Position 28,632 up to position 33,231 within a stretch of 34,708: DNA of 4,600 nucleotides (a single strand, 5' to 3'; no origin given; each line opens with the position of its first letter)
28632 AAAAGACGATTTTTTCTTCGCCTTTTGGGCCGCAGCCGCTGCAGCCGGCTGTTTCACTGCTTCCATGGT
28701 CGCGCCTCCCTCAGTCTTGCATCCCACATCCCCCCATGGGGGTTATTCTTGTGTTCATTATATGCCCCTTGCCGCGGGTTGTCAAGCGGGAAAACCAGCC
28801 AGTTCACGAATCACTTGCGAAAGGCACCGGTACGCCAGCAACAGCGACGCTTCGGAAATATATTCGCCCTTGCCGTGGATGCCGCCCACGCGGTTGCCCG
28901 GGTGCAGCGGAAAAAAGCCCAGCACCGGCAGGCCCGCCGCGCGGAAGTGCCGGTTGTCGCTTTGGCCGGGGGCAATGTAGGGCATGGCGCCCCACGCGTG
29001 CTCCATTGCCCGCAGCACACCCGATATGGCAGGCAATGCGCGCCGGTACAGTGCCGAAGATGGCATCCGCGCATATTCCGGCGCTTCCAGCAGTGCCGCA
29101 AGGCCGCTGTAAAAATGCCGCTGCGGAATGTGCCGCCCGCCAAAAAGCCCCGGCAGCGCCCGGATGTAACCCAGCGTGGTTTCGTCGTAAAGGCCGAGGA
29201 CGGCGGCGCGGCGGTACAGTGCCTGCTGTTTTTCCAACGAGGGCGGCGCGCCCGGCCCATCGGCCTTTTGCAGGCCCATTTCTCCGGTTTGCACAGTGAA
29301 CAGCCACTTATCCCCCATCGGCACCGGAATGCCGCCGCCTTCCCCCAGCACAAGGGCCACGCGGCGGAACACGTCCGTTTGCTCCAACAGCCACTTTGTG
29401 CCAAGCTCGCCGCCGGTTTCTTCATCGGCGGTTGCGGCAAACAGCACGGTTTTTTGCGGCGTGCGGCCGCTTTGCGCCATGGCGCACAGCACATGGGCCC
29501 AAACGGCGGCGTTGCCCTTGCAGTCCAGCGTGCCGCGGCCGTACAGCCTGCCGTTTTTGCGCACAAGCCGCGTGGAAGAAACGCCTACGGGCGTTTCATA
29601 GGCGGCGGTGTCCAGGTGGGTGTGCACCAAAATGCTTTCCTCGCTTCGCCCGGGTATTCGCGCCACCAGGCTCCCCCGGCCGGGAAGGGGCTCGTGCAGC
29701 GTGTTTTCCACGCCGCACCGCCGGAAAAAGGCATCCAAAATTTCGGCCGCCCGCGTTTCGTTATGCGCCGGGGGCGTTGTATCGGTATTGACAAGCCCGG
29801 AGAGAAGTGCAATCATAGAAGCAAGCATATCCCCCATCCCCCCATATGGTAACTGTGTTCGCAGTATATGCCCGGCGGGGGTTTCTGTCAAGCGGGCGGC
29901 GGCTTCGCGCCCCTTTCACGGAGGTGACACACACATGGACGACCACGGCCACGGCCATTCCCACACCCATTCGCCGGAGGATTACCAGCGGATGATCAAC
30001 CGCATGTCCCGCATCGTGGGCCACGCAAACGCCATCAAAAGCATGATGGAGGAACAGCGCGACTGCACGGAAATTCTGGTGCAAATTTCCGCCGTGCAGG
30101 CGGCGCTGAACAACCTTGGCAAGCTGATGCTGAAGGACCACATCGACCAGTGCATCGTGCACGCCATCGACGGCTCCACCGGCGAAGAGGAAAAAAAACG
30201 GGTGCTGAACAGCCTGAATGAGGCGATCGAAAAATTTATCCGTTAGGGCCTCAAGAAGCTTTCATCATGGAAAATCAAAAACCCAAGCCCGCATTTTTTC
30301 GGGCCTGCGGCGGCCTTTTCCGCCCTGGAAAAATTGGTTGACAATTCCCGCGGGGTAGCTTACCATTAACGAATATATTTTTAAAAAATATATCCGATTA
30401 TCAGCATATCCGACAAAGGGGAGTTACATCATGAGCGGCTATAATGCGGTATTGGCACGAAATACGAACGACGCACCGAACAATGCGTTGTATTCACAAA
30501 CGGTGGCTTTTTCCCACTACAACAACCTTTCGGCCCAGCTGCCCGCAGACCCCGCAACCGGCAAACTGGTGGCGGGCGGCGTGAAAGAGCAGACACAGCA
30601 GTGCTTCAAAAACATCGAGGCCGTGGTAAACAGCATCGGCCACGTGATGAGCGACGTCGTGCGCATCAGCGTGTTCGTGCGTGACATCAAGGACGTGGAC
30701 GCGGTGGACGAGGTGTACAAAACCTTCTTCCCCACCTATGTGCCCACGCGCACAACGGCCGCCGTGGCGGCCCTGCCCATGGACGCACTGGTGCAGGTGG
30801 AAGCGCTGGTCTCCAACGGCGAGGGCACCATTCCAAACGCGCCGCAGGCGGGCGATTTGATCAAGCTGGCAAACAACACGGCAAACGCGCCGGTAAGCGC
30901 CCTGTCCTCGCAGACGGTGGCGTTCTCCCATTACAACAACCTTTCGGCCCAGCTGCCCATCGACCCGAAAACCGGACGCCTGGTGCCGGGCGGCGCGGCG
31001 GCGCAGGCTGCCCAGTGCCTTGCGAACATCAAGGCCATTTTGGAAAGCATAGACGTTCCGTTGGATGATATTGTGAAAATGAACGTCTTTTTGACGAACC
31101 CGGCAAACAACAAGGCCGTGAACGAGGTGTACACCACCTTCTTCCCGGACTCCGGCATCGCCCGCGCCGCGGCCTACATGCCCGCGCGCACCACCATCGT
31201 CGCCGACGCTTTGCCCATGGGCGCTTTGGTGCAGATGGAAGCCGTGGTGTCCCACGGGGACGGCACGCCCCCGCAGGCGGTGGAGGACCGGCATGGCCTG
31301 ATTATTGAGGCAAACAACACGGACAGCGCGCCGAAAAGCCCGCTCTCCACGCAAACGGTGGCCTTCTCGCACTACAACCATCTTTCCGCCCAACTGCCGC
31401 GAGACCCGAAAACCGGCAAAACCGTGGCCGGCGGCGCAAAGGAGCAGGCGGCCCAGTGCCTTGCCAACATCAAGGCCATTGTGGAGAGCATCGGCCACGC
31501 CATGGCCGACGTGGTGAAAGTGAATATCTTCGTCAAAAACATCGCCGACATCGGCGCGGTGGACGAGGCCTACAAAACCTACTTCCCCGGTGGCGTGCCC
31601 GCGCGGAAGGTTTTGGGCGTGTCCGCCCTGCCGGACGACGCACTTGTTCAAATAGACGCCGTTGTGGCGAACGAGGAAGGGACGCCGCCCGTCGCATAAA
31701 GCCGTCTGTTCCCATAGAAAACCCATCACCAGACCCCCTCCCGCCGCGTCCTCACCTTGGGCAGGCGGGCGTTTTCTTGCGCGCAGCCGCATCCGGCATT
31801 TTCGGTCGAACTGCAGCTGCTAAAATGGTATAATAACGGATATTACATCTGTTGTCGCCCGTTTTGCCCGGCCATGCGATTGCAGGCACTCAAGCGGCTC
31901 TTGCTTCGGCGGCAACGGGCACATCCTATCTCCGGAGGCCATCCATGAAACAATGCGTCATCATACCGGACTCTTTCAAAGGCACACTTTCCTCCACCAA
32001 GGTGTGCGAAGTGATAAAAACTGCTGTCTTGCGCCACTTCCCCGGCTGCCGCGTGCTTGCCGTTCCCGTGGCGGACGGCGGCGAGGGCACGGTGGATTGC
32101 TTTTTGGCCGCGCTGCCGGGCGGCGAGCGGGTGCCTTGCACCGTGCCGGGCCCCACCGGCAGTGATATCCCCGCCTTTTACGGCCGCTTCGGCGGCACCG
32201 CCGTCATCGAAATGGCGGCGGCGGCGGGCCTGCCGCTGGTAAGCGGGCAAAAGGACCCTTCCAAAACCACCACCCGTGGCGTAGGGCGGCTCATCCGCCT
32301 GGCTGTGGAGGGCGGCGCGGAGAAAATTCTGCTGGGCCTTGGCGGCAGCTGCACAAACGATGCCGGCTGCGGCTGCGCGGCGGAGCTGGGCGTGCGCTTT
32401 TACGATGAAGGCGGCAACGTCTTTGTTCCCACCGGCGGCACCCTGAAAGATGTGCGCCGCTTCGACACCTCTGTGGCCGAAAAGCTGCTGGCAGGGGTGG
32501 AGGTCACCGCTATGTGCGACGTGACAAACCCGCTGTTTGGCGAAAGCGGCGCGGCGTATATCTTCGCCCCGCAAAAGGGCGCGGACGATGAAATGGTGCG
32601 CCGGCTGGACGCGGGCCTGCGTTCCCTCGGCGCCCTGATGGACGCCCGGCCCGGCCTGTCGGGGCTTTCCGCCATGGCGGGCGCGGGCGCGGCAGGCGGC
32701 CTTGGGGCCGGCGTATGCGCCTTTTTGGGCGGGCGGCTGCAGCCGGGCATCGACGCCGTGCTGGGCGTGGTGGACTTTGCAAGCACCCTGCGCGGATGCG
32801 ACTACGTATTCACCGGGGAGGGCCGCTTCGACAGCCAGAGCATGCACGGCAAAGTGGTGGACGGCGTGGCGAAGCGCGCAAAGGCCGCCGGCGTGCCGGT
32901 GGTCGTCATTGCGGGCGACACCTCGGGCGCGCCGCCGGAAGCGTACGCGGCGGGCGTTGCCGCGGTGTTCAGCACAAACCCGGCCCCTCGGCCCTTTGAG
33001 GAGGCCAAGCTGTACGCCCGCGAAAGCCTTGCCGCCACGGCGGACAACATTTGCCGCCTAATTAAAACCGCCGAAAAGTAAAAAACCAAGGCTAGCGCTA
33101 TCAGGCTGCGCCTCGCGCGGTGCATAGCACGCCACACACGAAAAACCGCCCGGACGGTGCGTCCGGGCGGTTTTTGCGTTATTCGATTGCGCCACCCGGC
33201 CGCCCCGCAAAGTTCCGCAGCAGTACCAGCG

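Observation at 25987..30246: CsoR/RcnR-family regulon with two duplicated promoter-operator modules driving an M20 peptidase and an MBD-less P1B ATPase operon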

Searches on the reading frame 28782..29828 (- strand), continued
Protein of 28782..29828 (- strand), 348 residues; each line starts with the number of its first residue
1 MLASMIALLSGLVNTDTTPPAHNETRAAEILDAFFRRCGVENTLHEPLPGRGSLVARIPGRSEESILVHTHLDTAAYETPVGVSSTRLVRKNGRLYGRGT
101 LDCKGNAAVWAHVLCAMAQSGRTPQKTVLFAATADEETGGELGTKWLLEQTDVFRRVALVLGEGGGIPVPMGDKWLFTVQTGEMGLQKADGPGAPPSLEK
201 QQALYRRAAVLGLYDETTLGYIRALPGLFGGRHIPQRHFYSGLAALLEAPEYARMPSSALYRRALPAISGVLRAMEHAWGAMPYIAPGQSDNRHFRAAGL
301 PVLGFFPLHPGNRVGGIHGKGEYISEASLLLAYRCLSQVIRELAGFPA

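Call 83: find_encoding_contigs(protein=P0291, flank=5000, max_places=1)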
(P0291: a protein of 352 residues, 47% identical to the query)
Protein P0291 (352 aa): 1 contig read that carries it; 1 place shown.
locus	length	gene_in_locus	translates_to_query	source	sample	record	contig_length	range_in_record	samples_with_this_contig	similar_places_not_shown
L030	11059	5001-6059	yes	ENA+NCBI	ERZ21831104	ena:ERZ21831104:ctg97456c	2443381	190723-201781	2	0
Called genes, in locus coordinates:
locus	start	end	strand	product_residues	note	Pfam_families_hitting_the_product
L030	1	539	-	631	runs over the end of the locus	PF00795:CN_hydrolase, PF02540:NAD_synthase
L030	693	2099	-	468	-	PF22629:ACT_AHAS_ss, PF01869:BcrAD_BadFG (faint), PF00871:Acetate_kinase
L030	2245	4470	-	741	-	PF00122:E1-E2_ATPase, PF00702:Hydrolase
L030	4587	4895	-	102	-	PF02583:Trns_repr_metal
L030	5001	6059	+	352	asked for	PF04389:Peptidase_M28 (weak), PF01546:Peptidase_M20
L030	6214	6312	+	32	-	-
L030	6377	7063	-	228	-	-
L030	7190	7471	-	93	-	-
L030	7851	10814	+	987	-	PF00990:GGDEF, PF00072:Response_reg, PF00990:GGDEF, PF00563:EAL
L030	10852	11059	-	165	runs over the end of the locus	PF00186:DHFR_1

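Call 86: predict_structure(alignment_id=A4)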
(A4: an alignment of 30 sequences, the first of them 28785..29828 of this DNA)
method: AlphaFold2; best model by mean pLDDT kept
length: 348 residues; sequences in the alignment: 30
mean_pLDDT: 92.6   pTM: 0.92
mean pLDDT of the five models: 92.6, 92.1, 91.5, 91.3, 91.3
residues with pLDDT >= 90: 286; 70-90: 46; 50-70: 16; < 50: 0
segments of 3 or more residues with pLDDT < 50: none
pLDDT, mean of each block of 10 residues (from residue 1): 98 95 97 98 98 98 97 84 82 95 96 97 97 95 98 96 95 96 74 80 95 95 91 92 90 69 91 98 93 93 96 85 96 98 91
secondary structure, 60 per line:
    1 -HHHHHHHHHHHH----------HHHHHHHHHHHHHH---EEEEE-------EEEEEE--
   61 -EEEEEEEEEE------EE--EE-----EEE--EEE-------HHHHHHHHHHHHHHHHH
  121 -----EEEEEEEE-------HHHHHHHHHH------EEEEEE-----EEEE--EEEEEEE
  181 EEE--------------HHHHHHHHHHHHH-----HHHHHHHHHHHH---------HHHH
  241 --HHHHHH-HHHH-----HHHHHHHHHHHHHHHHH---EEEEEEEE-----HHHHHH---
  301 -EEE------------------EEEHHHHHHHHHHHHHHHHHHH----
elements in order: H2-13 H24-37 E41-45 E53-58 E62-71 E89-91 E94-96 H104-120 E126-133 H141-150 E157-162 E168-171 E174-183 H198-210 H216-227 H237-240 H243-248 H250-253 H259-275 E279-286 H292-297 E302-304 E323-325 H326-344

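Call 89: fold_search(model_id=the predicted structure, library=pdb)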
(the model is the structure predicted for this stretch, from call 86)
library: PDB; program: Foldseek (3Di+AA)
matches with E <= 10: 1426; with E <= 0.001: 371
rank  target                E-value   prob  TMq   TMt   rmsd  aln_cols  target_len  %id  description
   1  2pok_A                1.2e-14  1.00  0.63  0.49  10.8       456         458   15  Crystal structure of a M20 family metallo peptidase from Streptococcus pneumoniae (released 2007-05-08)
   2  2pok_B                4.4e-14  1.00  0.62  0.48  11.6       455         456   15  Crystal structure of a M20 family metallo peptidase from Streptococcus pneumoniae (released 2007-05-08)
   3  7uoi                  7.2e-14  1.00  0.63  0.58  12.3       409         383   16  Crystallographic structure of DapE from Enterococcus faecium (released 2023-04-12)
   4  4ruh_A                7.2e-14  1.00  0.62  0.49  12.7       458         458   15  Crystal structure of Human Carnosinase-2 (CN2) in complex with inhibitor, Bestatin at 2.25 A (released 2015-11-25)
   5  3isz_B                1.5e-13  1.00  0.63  0.60  10.6       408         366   17  Crystal structure of mono-zinc form of succinyl-diaminopimelate desuccinylase from Haemophilus influenzae (released 2009-11-10)
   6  7lgp_B                1.7e-13  1.00  0.62  0.58  11.9       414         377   15  DapE enzyme from Shigella flexneri (released 2021-01-27)
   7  3pfo_A                2.1e-13  1.00  0.59  0.49  13.3       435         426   15  Crystal structure of a putative acetylornithine deacetylase (RPA2325) from RHODOPSEUDOMONAS PALUSTRIS CGA009 at 1.90 A (released 2010-11-10)
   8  4ruh_B                2.4e-13  1.00  0.60  0.47  13.3       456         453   14  Crystal structure of Human Carnosinase-2 (CN2) in complex with inhibitor, Bestatin at 2.25 A (released 2015-11-25)
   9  2zof_A                2.6e-13  1.00  0.63  0.47  11.2       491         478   17  Crystal structure of mouse carnosinase CN2 complexed with MN and bestatin (released 2008-06-10)
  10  5k8o_B                2.7e-13  1.00  0.59  0.50  12.6       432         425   15  Mn2+/5NSA-bound 5-nitroanthranilate aminohydrolase (released 2016-10-05)
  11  5k8p_D                3.3e-13  1.00  0.59  0.49  12.7       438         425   16  Zn2+/Tetrahedral intermediate-bound R289A 5-nitroanthranilate aminohydrolase (released 2016-10-05)
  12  3ic1_B                3.5e-13  1.00  0.64  0.61  10.5       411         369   16  Crystal structure of zinc-bound succinyl-diaminopimelate desuccinylase from Haemophilus influenzae (released 2009-09-22)
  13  3ic1_A                3.5e-13  1.00  0.62  0.58  10.5       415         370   16  Crystal structure of zinc-bound succinyl-diaminopimelate desuccinylase from Haemophilus influenzae (released 2009-09-22)
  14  5k8m_D                3.7e-13  1.00  0.57  0.50  12.9       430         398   14  Apo 5-nitroanthranilate aminohydrolase (released 2016-10-05)
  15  5vo3                  6.0e-13  1.00  0.63  0.58  11.0       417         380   16  Crystal structure of DapE in complex with the products (succinic acid and diaminopimelic acid) (released 2018-07-25)
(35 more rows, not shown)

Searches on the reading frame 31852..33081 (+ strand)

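Call 77: search_protein_families(library=pfam, proteins=[window:31852-33081:+], max_evalue=0.00001)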
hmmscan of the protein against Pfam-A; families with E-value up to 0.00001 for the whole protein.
window:31852-33081:+ (409 aa): 1 family
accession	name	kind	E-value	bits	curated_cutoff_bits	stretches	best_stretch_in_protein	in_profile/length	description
PF02595.20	Gly_kinase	-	7.1e-129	430.4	23.3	1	36-405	2-372/372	Glycerate kinase family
